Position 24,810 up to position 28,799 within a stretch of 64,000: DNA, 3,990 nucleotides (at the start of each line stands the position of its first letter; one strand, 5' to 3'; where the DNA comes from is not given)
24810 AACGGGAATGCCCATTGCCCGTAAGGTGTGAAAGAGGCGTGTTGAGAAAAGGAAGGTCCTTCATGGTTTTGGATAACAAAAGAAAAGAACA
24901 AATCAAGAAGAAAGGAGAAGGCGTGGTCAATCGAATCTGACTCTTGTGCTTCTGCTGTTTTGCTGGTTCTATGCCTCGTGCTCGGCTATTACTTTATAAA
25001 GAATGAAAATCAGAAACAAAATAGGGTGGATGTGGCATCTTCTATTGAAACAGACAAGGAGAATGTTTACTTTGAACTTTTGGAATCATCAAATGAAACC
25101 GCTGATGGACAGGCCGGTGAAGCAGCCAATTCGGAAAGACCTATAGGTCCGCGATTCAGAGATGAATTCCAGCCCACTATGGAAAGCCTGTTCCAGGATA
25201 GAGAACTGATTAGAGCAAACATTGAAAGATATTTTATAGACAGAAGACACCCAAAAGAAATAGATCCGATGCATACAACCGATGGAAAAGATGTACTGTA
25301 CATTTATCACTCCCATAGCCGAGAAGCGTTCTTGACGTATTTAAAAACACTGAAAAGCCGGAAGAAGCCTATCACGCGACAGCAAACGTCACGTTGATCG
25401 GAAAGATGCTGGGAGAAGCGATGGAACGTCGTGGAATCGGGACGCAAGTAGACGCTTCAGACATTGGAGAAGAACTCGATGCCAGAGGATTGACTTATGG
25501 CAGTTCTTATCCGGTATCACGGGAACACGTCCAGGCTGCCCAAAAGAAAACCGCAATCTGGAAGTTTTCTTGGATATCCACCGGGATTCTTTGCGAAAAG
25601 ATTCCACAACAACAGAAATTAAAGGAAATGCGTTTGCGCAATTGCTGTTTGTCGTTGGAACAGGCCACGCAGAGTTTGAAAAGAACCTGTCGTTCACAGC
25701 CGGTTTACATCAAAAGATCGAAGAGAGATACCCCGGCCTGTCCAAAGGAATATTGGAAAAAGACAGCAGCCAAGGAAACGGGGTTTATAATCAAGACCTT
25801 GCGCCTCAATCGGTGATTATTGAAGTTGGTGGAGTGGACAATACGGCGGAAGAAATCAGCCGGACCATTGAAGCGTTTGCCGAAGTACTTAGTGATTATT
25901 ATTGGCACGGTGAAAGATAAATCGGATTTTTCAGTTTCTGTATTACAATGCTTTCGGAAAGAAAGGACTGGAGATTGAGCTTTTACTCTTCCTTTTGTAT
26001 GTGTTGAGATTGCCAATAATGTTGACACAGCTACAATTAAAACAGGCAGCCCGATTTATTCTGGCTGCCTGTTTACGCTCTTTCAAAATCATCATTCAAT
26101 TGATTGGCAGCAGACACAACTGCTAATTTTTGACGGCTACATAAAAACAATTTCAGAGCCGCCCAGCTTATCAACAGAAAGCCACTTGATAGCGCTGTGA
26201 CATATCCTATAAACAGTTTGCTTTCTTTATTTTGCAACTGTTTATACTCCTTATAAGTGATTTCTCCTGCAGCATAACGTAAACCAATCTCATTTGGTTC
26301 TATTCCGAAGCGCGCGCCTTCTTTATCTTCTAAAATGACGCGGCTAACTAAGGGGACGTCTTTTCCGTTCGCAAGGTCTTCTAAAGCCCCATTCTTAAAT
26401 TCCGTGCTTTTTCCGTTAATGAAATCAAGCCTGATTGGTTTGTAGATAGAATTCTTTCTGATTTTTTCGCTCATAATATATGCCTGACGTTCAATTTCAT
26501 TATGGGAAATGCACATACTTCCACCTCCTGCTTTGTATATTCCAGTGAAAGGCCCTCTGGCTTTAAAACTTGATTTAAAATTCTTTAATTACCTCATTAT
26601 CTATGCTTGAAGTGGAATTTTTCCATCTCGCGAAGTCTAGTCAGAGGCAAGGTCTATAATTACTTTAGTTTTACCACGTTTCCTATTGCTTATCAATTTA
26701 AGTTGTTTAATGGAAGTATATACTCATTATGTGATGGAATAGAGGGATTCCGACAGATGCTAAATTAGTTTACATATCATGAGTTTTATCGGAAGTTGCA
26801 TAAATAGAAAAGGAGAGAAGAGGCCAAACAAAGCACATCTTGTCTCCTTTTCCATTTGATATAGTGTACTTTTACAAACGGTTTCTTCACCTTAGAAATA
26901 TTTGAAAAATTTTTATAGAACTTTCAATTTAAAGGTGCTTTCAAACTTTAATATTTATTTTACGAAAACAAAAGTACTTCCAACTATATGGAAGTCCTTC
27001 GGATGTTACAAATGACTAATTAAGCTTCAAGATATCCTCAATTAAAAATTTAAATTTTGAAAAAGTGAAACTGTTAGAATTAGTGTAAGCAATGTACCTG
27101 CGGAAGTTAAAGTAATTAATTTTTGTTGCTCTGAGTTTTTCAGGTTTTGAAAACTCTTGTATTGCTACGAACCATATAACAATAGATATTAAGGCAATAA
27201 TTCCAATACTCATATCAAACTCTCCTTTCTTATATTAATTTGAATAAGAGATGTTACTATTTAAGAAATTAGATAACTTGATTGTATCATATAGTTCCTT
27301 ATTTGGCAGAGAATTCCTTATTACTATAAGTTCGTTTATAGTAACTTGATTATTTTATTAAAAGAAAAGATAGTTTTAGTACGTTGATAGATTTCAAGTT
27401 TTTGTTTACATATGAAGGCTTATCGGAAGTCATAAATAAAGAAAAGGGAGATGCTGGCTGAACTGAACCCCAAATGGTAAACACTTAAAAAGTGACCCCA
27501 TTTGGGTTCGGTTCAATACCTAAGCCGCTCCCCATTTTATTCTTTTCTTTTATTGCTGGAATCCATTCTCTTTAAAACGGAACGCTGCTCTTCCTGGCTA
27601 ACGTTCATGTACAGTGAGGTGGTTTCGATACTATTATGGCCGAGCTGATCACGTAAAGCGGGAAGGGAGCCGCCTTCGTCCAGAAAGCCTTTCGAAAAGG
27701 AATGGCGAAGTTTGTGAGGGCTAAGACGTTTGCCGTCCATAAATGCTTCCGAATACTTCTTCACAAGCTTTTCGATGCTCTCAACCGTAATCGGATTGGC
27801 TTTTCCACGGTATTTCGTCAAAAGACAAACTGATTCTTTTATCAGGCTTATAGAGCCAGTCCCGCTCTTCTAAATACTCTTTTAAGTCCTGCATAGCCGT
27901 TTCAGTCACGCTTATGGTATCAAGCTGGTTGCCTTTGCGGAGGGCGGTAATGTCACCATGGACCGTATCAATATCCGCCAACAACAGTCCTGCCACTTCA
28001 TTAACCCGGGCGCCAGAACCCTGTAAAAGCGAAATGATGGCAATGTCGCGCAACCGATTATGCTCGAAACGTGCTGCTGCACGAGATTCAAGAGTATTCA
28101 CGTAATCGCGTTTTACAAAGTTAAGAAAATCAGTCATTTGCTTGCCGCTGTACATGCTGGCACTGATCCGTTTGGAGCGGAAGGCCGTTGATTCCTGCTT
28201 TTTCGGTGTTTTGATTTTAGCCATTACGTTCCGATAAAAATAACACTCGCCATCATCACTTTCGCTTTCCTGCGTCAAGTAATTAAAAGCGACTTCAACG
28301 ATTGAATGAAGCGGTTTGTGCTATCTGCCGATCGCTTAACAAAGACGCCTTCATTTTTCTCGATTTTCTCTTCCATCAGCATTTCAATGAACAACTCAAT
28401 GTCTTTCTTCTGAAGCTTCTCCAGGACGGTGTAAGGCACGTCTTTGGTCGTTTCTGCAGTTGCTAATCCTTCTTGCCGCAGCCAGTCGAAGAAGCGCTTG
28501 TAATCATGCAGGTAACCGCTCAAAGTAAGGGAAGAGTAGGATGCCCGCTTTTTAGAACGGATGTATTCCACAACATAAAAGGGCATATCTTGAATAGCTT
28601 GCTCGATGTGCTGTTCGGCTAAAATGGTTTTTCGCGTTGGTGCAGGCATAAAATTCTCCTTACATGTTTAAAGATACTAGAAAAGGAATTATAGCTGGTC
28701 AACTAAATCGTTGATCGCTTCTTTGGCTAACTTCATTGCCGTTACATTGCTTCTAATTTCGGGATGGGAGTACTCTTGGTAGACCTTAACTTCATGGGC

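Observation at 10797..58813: Two copies of the same resolvase res core palindrome, in inverted orientation 48 kb apart, bracket the entire metal-resistance island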

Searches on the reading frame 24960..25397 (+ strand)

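Call 25: search_protein_families(library=pfam, max_evalue=0.001, proteins=[window:24960-25397:+])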
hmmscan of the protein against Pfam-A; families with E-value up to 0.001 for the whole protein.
window:24960-25397:+ (145 aa): 1 family
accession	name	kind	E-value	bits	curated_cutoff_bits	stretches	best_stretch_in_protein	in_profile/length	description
PF07454.18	SpoIIP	-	7.3e-05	22.9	24.4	1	41-130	55-100/269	Stage II sporulation protein P (SpoIIP)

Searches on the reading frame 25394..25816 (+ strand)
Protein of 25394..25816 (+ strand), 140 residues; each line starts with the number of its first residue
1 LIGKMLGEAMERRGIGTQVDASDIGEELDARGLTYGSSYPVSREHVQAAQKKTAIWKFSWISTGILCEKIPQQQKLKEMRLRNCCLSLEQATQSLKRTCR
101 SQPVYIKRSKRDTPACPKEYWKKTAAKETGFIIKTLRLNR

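Call 25: search_protein_families(library=pfam, max_evalue=0.001, proteins=[window:25394-25816:+])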
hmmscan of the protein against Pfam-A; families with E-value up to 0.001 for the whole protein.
window:25394-25816:+ (140 aa): 1 family
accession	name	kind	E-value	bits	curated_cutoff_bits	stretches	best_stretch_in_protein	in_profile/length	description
PF07454.18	SpoIIP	-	0.00049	20.1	24.4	1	2-53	113-158/269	Stage II sporulation protein P (SpoIIP)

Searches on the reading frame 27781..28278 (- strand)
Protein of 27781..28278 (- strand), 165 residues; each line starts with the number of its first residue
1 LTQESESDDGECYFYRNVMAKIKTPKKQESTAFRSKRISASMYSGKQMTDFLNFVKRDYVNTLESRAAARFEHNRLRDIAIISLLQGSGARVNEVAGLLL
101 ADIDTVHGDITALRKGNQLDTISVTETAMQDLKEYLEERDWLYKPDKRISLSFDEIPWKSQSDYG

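Call 25: search_protein_families(library=pfam, max_evalue=0.001, proteins=[window:27781-28278:-])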
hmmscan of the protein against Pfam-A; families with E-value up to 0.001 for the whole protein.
window:27781-28278:- (165 aa): 1 family
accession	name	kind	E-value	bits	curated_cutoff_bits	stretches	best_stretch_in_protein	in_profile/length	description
PF00589.27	Phage_integrase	-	5e-08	33.3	27.1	1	69-141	17-87/172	Phage integrase family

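Call 39: search_protein_families(library=ncbifam, max_evalue=0.001, proteins=[window:27781-28278:-])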
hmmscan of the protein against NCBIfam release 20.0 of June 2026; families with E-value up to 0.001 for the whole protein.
window:27781-28278:- (165 aa): 7 families
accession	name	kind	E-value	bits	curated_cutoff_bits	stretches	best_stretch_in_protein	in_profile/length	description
NF003462.0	PRK05084.1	equivalog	1.8e-44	152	267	1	1-150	120-269/360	tyrosine recombinase XerS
NF040815.2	recomb_XerA_Arch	equivalog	1.5e-12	47.7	220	1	22-140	79-180/263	site-specific tyrosine recombinase/integron integrase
NF001399.0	PRK00283.1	subfamily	6.3e-11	42.1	279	1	34-147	93-205/300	tyrosine recombinase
TIGR02225.1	recomb_XerD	equivalog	3e-10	39.9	329.6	1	42-142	91-190/290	site-specific tyrosine recombinase XerD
TIGR02224.1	recomb_XerC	equivalog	3.3e-10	39.8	335.15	1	46-140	98-192/295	tyrosine recombinase XerC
TIGR02249.1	integrase_gron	subfamily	8.1e-06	25.4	265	1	80-150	120-191/315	integron integrase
NF002331.0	PRK01287.1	subfamily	8.2e-06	25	371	1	75-138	161-225/365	site-specific tyrosine recombinase XerC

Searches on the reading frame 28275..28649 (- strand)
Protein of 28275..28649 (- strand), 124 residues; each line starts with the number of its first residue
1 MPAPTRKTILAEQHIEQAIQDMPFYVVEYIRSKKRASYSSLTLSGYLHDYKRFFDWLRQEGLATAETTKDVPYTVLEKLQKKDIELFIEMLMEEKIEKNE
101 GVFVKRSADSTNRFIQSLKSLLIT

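Call 25: search_protein_families(library=pfam, max_evalue=0.001, proteins=[window:28275-28649:-])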
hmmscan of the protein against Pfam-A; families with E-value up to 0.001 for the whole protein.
window:28275-28649:- (124 aa): 1 family
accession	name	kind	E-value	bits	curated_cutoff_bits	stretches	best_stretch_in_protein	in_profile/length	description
PF02899.23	Phage_int_SAM_1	-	0.00021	21.9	22.3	0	35-83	11-59/83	Phage integrase, N-terminal SAM-like domain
